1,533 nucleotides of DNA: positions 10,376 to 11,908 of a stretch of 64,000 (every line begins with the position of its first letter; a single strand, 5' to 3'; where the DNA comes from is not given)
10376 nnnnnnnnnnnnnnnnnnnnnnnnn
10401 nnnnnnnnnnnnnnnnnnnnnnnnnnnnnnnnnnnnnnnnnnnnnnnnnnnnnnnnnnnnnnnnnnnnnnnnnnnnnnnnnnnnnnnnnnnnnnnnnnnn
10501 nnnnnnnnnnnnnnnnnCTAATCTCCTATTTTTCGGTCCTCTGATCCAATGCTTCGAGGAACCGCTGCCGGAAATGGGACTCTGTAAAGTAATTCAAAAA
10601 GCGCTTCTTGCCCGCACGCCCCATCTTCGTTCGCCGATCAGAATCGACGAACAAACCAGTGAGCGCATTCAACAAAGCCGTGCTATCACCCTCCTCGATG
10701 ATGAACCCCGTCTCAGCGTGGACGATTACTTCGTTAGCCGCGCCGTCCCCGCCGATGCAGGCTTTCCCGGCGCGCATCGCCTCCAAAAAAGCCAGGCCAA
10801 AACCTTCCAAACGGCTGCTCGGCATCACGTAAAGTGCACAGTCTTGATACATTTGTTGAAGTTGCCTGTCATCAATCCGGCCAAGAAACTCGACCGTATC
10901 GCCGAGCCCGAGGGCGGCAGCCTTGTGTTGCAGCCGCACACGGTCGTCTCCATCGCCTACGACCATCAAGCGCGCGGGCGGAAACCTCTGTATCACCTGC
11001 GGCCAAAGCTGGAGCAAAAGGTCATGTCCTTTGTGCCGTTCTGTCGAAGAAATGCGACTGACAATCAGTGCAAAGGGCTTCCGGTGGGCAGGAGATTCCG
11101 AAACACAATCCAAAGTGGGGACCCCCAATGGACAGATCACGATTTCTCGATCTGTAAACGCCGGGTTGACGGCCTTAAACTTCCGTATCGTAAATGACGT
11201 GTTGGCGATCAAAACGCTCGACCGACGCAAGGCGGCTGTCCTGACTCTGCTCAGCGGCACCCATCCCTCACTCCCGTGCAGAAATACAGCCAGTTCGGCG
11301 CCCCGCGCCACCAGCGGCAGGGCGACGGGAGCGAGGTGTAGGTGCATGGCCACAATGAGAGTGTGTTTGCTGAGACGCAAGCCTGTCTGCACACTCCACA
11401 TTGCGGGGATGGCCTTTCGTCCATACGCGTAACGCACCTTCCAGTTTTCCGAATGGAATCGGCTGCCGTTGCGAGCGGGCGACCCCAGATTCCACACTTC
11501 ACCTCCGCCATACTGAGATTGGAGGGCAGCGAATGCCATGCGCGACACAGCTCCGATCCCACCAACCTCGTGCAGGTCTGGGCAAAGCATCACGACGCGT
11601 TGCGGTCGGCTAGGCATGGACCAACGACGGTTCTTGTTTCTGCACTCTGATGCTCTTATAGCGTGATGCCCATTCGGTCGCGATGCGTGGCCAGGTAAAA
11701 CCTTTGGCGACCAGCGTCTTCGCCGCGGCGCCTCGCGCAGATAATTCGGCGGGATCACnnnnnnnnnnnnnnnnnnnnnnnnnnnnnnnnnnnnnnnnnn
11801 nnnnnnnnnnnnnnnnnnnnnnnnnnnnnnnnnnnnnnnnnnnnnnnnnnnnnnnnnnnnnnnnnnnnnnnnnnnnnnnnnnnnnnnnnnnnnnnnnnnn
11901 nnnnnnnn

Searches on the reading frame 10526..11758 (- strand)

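Call 75: search_protein_families(library=pfam, proteins=[window:10526-11758:-], max_evalue=0.00001)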
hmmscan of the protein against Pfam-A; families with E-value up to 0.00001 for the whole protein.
window:10526-11758:- (410 aa): 3 families
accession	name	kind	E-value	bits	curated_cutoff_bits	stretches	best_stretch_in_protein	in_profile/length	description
PF00534.26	Glycos_transf_1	-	2.5e-36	125.2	26.4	1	225-386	13-172/172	Glycosyl transferases group 1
PF13692.12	Glyco_trans_1_4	-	2.8e-30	105.9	27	1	230-370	4-140/142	Glycosyl transferases group 1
PF20706.3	GT4-conflict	-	3.3e-08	33.4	26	1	220-331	190-305/385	Family 4 Glycosyltransferase in conflict systems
